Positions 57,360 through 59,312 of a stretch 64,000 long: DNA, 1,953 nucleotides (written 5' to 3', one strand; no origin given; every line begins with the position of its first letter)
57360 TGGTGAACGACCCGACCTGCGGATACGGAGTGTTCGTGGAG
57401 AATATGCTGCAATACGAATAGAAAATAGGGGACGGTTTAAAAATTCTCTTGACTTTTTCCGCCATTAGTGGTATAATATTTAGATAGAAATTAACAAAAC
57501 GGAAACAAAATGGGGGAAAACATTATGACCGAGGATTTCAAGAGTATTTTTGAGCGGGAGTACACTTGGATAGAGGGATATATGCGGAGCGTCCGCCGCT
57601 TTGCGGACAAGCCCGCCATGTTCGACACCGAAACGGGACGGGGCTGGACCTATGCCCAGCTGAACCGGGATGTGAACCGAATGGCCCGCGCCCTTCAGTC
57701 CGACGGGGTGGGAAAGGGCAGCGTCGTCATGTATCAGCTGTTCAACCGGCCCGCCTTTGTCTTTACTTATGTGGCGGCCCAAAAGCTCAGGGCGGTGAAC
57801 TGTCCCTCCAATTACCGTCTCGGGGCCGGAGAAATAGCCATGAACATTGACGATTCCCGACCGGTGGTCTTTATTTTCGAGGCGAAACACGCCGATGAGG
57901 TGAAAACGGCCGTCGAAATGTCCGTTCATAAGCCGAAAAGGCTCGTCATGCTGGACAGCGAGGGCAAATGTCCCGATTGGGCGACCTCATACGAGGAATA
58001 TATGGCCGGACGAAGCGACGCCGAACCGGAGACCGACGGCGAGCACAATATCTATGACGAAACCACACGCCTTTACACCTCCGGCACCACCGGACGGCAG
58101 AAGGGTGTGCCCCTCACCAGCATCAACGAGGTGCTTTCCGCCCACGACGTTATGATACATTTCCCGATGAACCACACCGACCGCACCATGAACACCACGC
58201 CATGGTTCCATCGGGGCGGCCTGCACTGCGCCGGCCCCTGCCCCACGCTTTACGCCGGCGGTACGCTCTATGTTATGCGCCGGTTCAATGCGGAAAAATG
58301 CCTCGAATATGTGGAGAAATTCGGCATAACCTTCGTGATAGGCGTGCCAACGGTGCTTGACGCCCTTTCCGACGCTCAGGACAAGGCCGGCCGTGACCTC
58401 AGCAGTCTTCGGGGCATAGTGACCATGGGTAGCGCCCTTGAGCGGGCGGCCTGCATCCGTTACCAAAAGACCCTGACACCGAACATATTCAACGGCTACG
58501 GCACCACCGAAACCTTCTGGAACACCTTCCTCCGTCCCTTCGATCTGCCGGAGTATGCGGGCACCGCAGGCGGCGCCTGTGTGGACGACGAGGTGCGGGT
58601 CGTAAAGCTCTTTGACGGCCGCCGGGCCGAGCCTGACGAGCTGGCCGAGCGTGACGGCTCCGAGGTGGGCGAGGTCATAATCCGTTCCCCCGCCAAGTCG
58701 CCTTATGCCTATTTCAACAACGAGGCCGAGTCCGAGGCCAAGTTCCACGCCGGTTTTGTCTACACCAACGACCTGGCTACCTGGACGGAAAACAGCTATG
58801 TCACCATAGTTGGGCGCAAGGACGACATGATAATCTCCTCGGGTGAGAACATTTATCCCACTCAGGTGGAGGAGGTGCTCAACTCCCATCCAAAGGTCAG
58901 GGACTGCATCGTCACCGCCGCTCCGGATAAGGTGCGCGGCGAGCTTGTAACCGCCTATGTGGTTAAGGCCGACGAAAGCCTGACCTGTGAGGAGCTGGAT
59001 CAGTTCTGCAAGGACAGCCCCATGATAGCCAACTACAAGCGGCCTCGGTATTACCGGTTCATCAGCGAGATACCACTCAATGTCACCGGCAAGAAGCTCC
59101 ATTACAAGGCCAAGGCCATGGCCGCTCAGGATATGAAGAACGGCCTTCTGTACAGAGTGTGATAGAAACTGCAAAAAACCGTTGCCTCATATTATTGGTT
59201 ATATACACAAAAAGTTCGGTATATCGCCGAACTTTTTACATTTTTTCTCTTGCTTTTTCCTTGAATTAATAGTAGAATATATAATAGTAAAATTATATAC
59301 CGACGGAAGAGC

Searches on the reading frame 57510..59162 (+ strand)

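Call 71: search_protein_families(library=pfam, proteins=[window:57510-59162:+], max_evalue=0.0001)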
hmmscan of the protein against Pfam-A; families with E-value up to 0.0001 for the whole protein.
window:57510-59162:+ (550 aa): 2 families
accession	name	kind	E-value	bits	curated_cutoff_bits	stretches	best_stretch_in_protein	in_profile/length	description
PF00501.34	AMP-binding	-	3.9e-63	214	29.9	1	26-394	3-377/384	AMP-binding enzyme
PF13193.12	AMP-binding_C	-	1.5e-15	58.3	24.5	1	452-528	1-76/76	AMP-binding enzyme C-terminal domain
